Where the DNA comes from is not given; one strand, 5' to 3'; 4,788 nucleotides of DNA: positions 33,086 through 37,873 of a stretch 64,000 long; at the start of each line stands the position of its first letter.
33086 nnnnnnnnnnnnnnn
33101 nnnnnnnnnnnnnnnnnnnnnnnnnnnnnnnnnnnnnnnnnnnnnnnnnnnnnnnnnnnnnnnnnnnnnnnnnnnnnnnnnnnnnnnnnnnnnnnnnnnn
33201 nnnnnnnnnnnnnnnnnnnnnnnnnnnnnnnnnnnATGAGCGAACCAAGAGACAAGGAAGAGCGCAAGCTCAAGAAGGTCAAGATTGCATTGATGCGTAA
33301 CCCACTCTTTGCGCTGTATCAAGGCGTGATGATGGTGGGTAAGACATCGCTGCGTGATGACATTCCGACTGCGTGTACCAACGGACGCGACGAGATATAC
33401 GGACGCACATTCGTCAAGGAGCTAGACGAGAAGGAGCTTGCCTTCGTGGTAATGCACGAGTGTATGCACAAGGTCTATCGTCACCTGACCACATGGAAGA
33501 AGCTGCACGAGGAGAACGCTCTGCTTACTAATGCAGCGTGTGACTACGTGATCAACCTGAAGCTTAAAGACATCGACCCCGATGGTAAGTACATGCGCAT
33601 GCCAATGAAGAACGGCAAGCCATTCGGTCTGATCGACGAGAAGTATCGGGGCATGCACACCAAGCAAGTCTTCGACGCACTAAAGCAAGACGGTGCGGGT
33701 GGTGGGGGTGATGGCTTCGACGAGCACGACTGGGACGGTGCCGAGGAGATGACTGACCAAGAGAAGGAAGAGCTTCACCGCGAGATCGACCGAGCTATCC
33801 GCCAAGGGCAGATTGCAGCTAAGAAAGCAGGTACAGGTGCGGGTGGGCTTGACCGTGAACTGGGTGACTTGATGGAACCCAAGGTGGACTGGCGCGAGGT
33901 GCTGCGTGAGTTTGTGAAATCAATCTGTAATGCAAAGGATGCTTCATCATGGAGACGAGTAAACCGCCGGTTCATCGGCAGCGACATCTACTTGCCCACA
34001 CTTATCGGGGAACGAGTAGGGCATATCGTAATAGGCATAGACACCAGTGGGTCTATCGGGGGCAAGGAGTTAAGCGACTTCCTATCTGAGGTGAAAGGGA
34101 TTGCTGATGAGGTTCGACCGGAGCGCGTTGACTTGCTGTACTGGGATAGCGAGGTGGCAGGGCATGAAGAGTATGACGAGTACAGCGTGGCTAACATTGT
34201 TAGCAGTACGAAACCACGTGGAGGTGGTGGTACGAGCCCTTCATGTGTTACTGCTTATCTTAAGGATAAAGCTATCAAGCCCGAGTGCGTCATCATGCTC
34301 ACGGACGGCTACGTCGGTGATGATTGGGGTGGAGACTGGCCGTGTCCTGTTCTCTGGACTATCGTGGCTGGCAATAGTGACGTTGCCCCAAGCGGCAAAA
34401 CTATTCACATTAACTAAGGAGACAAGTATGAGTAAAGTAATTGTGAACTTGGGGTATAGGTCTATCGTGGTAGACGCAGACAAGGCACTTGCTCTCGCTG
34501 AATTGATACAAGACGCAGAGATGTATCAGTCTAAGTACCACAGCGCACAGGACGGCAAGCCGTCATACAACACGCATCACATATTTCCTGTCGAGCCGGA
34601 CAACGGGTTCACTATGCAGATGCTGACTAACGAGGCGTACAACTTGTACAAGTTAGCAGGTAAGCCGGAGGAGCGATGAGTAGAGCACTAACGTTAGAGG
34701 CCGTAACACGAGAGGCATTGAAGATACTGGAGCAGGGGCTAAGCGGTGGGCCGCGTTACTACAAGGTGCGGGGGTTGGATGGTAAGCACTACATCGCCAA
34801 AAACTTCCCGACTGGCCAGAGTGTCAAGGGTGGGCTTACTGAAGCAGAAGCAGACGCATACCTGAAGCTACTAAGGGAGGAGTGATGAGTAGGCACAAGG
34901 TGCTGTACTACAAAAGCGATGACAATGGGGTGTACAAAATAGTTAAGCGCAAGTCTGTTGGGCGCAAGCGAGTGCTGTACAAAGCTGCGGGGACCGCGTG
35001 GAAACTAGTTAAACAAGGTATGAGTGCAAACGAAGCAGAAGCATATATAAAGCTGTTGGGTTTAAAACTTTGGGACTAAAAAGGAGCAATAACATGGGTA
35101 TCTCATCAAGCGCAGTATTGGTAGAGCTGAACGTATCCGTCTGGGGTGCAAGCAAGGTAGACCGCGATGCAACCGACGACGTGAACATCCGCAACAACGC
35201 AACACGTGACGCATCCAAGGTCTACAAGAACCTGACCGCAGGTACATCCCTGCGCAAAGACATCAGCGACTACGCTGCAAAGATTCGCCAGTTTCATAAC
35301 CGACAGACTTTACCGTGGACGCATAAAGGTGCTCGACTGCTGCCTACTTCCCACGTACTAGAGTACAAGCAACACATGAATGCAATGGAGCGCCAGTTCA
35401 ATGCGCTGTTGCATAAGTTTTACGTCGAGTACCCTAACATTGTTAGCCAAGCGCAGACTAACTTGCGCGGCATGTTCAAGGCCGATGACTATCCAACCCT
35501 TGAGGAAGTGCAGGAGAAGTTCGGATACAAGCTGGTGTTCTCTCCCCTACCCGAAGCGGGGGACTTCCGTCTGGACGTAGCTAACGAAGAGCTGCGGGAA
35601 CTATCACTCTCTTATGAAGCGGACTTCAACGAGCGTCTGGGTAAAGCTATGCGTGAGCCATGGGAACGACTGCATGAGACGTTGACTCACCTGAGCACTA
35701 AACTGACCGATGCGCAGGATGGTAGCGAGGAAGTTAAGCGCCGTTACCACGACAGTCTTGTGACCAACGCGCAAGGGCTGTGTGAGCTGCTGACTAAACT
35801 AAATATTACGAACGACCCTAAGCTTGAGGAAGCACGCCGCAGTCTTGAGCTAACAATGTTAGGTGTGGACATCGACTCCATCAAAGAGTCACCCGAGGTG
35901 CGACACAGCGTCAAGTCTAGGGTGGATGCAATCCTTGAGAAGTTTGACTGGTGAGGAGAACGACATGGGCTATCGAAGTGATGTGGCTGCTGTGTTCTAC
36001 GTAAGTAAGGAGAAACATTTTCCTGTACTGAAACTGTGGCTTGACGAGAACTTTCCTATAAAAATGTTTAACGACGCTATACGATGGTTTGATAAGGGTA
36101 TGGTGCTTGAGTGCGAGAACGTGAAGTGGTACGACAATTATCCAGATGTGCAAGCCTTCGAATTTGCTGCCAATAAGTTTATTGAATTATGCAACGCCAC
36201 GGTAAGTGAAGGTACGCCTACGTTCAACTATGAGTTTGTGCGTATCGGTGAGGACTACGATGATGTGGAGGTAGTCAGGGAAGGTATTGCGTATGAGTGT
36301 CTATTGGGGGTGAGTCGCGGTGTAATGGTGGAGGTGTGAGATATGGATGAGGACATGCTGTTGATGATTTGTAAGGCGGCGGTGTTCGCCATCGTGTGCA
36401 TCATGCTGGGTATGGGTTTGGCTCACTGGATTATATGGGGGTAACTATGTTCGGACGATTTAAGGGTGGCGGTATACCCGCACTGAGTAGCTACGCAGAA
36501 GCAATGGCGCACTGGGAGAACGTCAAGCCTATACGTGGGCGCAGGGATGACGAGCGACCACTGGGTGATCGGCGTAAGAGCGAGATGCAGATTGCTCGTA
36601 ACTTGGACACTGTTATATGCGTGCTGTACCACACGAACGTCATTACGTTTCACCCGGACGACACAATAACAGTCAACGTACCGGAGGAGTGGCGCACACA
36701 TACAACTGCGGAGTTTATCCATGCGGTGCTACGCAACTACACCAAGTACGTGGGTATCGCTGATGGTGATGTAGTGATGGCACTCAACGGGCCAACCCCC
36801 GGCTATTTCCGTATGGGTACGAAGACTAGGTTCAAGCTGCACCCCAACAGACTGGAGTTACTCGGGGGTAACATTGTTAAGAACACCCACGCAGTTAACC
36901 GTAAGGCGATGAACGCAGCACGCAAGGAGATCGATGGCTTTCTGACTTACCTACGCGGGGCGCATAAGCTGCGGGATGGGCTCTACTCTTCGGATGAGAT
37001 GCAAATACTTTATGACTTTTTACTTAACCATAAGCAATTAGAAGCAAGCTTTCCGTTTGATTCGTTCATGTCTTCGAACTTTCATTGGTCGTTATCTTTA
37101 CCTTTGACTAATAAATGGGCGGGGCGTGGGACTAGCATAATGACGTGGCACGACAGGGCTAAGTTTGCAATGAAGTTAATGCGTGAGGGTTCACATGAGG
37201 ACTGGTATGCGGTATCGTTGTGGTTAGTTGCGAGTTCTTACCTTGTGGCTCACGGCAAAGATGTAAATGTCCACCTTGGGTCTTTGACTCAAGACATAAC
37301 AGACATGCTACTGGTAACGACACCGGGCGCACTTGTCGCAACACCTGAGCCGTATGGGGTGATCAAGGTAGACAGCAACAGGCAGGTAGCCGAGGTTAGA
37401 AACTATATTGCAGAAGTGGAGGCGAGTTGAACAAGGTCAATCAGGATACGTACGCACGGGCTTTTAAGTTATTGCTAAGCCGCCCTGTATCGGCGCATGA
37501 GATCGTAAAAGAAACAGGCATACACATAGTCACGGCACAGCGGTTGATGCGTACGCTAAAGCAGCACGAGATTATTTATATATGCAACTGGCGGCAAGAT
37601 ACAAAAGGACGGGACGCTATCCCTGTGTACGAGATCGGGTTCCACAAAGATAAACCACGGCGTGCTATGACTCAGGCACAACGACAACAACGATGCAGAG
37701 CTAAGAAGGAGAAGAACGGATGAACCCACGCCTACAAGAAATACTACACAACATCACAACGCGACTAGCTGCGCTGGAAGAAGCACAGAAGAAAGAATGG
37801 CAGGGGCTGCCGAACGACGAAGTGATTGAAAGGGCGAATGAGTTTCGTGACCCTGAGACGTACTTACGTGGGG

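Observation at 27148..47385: Genome-arm-wide 13-bp palindrome network (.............) centred on a divergent ribbon-helix-helix gene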

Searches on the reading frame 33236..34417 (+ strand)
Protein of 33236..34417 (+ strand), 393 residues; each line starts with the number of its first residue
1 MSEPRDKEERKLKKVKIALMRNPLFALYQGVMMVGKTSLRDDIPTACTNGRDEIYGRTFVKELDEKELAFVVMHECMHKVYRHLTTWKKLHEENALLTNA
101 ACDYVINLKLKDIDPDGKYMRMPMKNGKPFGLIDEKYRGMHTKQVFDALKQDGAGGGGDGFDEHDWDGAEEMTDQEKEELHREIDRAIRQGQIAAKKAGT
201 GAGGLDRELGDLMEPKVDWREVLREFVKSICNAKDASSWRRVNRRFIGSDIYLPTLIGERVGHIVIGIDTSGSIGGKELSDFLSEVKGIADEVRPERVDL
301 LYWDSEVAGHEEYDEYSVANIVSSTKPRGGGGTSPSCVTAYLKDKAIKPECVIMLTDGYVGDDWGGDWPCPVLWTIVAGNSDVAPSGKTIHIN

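Call 8: search_protein_families(library=pfam, proteins=[window:33236-34417:+], max_evalue=0.01)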
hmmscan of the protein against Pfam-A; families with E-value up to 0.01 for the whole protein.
window:33236-34417:+ (393 aa): 2 families
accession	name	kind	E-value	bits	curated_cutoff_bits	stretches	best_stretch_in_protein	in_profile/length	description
PF13203.12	DUF2201_N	-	4.6e-27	95.8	23.2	1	39-256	31-270/271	Putative metallopeptidase domain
PF09967.15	DUF2201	-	6.6e-16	59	26.4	1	264-392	1-122/123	VWA-like domain (DUF2201)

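Call 15: find_related_loci(query=window:33236-34417:+, collection=viral_contigs, flank=10000)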
Query window:33236-34417:+ (393 aa) in viral_contigs; peptide patterns used: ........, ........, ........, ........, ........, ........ (x = any residue, [..] = any of these).
85 stretches matched a pattern; 84 encode a relative of the query (tblastn E <= 1e-3); the best 80 are kept; 80 distinct loci.
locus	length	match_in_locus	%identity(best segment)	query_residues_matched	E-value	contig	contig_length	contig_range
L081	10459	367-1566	90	1-393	0e+0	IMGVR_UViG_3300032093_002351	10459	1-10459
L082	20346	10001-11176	90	1-393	0e+0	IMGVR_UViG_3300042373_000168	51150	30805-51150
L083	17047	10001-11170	83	5-393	0e+0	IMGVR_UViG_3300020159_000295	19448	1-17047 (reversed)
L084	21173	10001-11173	82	5-393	0e+0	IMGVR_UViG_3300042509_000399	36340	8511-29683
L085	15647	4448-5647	90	1-393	0e+0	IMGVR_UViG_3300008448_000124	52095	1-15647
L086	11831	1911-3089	75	8-393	0e+0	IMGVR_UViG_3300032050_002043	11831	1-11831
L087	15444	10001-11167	68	6-392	0e+0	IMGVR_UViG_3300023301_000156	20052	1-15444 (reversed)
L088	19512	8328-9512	66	7-392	0e+0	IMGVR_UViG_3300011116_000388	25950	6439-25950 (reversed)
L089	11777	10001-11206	67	8-392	0e+0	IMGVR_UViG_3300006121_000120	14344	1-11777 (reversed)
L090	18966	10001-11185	69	8-392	0e+0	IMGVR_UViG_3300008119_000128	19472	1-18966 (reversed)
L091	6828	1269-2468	65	8-392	3e-180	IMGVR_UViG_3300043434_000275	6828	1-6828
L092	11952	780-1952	68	8-392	7e-179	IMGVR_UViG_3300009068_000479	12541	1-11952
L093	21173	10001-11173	68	8-392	7e-179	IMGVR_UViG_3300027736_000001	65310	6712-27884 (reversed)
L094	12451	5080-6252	68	8-392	7e-179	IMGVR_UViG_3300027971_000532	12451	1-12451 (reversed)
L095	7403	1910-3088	67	8-392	3e-179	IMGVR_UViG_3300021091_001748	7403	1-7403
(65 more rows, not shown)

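Call 109: search_protein_families(library=phrogs, proteins=[window:33236-34417:+], max_evalue=0.001)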
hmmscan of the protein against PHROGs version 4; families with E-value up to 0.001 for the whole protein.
window:33236-34417:+ (393 aa): 2 families
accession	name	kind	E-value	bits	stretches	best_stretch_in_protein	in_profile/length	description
phrog_1314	-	DNA, RNA and nucleotide metabolism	1e-89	302.4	1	5-393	8-391/394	HNH endonuclease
phrog_30358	-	unknown function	9e-16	59.4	1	194-392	8-199/204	-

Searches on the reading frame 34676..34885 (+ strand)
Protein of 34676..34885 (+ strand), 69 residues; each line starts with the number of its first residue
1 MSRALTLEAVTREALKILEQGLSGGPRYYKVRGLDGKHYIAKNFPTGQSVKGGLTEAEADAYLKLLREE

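Call 85: search_protein_families(library=pfam, proteins=[window:34676-34885:+], max_evalue=0.05)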
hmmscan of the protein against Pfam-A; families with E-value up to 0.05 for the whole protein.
window:34676-34885:+ (69 aa): 1 family
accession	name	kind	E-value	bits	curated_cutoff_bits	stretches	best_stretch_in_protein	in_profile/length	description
PF01978.25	TrmB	-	0.043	14.1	25.6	0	52-68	4-20/68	Sugar-specific transcriptional regulator TrmB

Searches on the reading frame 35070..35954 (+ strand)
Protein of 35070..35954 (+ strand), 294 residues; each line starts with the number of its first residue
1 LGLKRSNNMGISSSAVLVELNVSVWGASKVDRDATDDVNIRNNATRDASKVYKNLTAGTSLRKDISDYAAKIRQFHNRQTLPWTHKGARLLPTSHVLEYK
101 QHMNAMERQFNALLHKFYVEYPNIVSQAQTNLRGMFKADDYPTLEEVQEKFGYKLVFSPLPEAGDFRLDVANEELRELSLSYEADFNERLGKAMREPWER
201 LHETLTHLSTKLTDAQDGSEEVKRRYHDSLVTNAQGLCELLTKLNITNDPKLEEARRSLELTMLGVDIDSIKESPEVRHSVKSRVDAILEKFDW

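Call 8: search_protein_families(library=pfam, proteins=[window:35070-35954:+], max_evalue=0.01)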
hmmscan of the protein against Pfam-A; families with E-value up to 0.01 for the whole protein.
window:35070-35954:+ (294 aa): 0 families

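Call 23: search_protein_families(library=phrogs, proteins=[window:35094-35954:+], max_evalue=0.01)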
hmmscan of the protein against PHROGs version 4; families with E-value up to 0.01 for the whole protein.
window:35094-35954:+ (286 aa): 1 family
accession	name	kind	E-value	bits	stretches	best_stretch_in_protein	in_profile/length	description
phrog_18153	-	unknown function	0.0037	18.2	0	137-213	61-127/133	-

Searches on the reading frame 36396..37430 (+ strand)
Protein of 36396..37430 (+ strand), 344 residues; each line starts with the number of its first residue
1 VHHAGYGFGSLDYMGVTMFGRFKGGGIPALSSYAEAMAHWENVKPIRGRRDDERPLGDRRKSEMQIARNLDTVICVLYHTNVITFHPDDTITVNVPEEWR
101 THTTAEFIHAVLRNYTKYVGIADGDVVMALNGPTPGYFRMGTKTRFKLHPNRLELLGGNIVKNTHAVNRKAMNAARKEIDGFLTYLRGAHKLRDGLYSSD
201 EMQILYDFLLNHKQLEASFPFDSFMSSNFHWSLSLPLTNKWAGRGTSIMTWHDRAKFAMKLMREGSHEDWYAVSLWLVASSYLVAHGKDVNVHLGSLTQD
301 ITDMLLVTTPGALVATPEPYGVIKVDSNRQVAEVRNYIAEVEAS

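Call 8: search_protein_families(library=pfam, proteins=[window:36396-37430:+], max_evalue=0.01)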
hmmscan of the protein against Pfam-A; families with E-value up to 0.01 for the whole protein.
window:36396-37430:+ (344 aa): 0 families

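Call 23: search_protein_families(library=phrogs, proteins=[window:36396-37430:+], max_evalue=0.01)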
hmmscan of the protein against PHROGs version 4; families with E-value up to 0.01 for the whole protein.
window:36396-37430:+ (344 aa): 1 family
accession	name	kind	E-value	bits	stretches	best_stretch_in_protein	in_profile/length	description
phrog_16548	-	unknown function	0.0012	19.8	1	70-128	40-98/119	-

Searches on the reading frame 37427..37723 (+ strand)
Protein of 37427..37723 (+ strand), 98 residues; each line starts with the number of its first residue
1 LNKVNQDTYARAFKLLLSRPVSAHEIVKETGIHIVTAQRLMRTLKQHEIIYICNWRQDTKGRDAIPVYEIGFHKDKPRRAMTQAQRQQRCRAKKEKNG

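Call 23: search_protein_families(library=phrogs, proteins=[window:37427-37723:+], max_evalue=0.01)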
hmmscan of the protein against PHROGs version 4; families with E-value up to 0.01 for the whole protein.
window:37427-37723:+ (98 aa): 0 families

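Call 24: search_protein_families(library=pfam, proteins=[window:37427-37723:+], max_evalue=0.1)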
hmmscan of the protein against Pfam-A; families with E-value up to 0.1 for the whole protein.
window:37427-37723:+ (98 aa): 6 families
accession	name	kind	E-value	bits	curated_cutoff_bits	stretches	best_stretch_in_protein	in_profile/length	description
PF25213.1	HVO_A0261_N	-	0.0024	18.2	35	1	11-50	15-54/86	HVO_A0261 N-terminal domain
PF09339.16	HTH_IclR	-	0.0042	17.3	22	1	19-49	17-47/52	IclR helix-turn-helix domain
PF08100.18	Dimerisation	-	0.029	14.6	25.6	1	13-49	31-69/93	O-methyltransferase dimerisation domain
PF02186.21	TFIIE_beta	-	0.034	14.8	28.1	1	18-51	16-50/66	TFIIE beta subunit core domain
PF01978.25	TrmB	-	0.05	13.9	25.6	1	11-52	12-54/68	Sugar-specific transcriptional regulator TrmB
PF11972.14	HTH_13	-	0.051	14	26.1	1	14-49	6-42/54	HTH DNA binding domain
